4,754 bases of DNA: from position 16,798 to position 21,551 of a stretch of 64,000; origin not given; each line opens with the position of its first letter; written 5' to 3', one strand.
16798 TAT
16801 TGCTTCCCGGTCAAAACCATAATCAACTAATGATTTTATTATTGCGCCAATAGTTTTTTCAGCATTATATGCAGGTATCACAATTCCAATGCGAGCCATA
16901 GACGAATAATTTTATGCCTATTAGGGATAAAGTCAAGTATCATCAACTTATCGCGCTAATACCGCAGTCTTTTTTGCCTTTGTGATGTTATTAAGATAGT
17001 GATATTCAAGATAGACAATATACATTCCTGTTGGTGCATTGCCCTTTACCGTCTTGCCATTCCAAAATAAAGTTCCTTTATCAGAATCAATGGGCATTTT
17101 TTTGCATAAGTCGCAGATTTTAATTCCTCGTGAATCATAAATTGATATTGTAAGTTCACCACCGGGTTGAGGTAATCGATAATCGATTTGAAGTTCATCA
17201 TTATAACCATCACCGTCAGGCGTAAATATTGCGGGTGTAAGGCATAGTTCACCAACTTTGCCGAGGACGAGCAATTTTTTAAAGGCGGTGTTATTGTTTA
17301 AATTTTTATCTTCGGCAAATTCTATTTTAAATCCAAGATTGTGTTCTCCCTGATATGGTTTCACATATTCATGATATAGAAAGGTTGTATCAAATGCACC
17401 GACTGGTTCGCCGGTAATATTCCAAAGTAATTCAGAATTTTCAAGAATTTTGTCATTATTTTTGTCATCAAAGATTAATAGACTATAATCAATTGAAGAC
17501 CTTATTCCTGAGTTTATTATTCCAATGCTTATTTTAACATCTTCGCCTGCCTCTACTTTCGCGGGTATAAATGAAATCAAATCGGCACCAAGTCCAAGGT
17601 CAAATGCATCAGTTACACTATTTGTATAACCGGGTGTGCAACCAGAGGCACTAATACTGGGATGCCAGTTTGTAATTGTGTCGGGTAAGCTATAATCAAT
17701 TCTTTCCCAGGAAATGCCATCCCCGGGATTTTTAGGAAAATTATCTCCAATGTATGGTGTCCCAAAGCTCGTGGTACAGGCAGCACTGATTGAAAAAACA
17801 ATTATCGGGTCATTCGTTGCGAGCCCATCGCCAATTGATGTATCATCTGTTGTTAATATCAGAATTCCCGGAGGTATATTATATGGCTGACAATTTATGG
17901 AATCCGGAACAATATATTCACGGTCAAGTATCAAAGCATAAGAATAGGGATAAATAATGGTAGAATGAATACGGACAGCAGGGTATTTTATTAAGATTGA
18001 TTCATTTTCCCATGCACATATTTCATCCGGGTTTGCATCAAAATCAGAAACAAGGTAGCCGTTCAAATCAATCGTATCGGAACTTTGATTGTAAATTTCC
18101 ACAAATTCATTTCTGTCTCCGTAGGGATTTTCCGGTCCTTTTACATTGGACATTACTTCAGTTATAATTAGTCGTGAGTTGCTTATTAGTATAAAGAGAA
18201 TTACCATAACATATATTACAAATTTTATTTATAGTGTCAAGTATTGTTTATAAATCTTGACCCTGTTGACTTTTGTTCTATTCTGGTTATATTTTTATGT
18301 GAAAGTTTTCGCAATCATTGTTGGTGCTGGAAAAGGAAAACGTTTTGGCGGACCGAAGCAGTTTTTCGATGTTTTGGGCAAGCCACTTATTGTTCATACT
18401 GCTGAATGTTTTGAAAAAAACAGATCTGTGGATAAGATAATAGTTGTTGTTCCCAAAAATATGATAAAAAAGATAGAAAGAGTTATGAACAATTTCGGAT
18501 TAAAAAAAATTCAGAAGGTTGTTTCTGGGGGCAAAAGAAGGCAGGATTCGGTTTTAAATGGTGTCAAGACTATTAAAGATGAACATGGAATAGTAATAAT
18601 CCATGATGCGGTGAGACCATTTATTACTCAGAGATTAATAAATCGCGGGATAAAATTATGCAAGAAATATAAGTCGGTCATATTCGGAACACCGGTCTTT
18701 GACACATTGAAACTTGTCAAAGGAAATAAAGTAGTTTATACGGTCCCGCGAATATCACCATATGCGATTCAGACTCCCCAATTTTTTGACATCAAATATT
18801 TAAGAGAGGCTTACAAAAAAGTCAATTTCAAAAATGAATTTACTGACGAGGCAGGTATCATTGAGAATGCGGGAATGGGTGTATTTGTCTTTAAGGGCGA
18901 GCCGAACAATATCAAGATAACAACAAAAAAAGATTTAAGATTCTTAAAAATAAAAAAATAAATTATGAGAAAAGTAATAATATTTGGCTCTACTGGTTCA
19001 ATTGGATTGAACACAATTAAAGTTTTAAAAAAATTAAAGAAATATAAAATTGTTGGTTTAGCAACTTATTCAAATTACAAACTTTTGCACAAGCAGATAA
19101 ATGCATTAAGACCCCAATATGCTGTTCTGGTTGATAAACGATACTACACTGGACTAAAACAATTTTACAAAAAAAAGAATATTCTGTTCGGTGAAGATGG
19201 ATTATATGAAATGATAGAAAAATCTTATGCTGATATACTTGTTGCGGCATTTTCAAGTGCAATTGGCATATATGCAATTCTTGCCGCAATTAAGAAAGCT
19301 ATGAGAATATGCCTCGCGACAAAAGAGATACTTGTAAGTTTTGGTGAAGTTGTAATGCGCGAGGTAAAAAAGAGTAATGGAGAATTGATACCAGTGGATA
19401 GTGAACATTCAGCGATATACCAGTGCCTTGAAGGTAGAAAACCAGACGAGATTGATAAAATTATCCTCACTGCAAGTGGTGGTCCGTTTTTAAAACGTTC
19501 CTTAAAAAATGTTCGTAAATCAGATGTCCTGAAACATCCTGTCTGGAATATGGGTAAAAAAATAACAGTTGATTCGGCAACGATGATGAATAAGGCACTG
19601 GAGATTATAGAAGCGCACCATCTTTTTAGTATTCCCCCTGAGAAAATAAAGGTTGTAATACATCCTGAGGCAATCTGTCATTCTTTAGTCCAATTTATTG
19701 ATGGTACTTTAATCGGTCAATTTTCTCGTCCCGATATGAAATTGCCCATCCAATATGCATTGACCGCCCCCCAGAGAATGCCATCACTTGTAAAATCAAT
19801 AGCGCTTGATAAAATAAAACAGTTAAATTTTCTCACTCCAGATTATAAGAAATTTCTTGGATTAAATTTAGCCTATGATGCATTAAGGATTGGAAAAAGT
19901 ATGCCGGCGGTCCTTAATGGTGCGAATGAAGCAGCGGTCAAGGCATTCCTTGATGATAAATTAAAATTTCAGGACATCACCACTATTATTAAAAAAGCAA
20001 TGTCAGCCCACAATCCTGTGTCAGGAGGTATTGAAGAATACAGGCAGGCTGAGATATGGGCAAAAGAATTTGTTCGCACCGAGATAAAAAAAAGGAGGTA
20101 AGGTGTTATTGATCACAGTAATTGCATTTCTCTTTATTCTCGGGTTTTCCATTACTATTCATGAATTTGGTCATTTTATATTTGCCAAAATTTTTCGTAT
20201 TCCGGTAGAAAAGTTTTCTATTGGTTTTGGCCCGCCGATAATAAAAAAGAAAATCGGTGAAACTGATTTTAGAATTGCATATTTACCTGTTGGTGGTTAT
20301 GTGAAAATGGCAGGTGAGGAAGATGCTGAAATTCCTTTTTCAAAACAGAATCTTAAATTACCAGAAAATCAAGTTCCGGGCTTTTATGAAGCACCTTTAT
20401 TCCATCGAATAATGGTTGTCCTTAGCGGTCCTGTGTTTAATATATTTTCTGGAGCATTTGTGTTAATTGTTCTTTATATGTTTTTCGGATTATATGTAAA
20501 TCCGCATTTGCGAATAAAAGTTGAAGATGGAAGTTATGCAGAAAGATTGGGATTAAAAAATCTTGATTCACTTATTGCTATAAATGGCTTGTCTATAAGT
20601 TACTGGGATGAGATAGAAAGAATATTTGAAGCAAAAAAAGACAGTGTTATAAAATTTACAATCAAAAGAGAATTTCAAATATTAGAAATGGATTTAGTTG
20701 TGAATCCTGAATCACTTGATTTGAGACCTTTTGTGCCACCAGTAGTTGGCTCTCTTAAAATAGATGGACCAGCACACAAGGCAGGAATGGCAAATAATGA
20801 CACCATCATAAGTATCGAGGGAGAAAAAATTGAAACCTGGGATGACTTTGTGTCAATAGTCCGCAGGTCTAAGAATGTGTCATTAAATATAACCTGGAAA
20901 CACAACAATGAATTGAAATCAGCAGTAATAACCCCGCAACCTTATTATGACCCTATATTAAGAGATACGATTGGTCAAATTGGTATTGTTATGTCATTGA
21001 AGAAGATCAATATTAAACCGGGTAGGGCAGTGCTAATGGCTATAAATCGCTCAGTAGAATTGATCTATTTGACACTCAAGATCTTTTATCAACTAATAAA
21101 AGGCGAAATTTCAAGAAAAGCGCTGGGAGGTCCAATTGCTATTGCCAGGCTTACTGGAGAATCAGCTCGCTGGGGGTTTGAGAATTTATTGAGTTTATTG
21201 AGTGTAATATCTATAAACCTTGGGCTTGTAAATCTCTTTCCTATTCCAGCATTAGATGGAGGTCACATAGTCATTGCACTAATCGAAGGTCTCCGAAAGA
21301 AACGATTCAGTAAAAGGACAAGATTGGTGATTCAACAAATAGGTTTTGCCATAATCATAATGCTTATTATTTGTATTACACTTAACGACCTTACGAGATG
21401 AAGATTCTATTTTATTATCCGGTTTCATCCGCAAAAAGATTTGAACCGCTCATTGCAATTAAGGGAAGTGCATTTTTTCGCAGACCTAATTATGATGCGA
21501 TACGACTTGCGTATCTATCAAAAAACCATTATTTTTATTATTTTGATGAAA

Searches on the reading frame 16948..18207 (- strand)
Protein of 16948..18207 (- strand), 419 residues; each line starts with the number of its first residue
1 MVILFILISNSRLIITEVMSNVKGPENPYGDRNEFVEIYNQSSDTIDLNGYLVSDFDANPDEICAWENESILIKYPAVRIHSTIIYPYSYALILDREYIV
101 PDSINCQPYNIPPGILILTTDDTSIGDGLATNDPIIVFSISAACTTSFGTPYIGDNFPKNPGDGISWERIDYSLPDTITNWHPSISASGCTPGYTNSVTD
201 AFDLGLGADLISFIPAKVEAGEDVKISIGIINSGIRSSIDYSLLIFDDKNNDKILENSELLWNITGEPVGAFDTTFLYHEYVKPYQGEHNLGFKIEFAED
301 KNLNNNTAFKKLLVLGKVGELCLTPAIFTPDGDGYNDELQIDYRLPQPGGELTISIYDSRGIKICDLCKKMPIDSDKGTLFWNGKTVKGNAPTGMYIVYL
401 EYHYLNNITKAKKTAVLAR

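Call 97: search_protein_families(library=pfam, proteins=[window:16948-18207:-], max_evalue=0.0001)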
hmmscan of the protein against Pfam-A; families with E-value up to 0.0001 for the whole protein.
window:16948-18207:- (419 aa): 2 families
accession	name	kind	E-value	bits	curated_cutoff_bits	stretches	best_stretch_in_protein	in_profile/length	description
PF00932.25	LTD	-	1.1e-08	35.9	34.3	1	10-93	5-67/109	Lamin Tail Domain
PF13585.12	CHU_C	-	2e-06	28.2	27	1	325-406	4-73/86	CHU_C Type IX secretion signal domain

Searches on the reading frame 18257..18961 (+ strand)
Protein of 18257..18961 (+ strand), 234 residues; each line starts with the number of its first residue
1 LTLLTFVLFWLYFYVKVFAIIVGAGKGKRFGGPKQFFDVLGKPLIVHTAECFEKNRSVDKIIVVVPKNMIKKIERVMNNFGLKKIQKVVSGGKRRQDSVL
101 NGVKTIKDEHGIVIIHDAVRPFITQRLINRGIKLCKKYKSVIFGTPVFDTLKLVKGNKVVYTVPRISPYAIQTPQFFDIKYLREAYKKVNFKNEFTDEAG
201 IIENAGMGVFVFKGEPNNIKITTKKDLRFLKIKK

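Call 97: search_protein_families(library=pfam, proteins=[window:18257-18961:+], max_evalue=0.0001)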
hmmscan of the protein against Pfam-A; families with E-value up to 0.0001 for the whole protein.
window:18257-18961:+ (234 aa): 2 families
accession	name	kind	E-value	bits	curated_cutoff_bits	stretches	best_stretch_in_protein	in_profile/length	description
PF01128.25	IspD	-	4.4e-53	180.7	27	1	17-228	1-213/221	2-C-methyl-D-erythritol 4-phosphate cytidylyltransferase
PF12804.13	NTP_transf_3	-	1.6e-10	41.8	27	1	19-138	1-114/160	MobA-like NTP transferase domain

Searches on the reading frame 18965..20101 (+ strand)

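Call 13: search_protein_families(library=pfam, proteins=[window:18965-20101:+], max_evalue=0.00001)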
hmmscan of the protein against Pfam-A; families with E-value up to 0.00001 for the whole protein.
window:18965-20101:+ (378 aa): 3 families
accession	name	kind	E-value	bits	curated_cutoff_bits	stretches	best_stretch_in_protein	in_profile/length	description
PF08436.17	DXP_redisom_C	-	7.4e-37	125.8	26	1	141-221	1-84/84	1-deoxy-D-xylulose 5-phosphate reductoisomerase C-terminal domain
PF13288.12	DXPR_C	-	1.6e-34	119.1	27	1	254-368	2-114/115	DXP reductoisomerase C-terminal domain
PF02670.22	DXP_reductoisom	-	2e-29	103.3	21.7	1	4-127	1-129/129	1-deoxy-D-xylulose 5-phosphate reductoisomerase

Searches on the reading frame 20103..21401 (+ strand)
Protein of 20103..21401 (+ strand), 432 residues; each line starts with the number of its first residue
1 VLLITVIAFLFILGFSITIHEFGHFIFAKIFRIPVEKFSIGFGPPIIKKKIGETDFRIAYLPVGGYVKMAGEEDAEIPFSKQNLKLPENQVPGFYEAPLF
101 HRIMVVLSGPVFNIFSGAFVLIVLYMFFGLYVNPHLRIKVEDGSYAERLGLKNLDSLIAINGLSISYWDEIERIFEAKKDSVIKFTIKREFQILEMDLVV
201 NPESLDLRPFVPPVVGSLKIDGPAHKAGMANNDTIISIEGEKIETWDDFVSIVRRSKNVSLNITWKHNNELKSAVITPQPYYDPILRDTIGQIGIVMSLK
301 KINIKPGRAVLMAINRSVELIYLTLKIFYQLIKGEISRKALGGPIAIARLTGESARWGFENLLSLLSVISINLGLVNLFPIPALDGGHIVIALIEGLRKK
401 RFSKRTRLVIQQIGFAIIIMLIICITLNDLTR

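Call 13: search_protein_families(library=pfam, proteins=[window:20103-21401:+], max_evalue=0.00001)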
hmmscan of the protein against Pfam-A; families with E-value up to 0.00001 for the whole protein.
window:20103-21401:+ (432 aa): 5 families
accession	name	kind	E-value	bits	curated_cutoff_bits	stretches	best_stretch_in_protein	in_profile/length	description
PF02163.28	Peptidase_M50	-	4.6e-64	216.2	27.2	1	8-421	1-221/221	Peptidase family M50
PF17820.7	PDZ_6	-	1.2e-12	47.8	27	1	215-263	2-50/54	PDZ domain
PF13180.12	PDZ_2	-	9.1e-09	35.9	27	0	214-275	15-77/80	PDZ domain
PF00595.29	PDZ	-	5.6e-08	33.5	23.2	0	214-263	28-80/81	PDZ domain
PF21558.3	Pept_S41_N_bact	-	4.5e-07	30.1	27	0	217-249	8-40/87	Bacteroidetes, Peptidase, S41 family, N-terminal domain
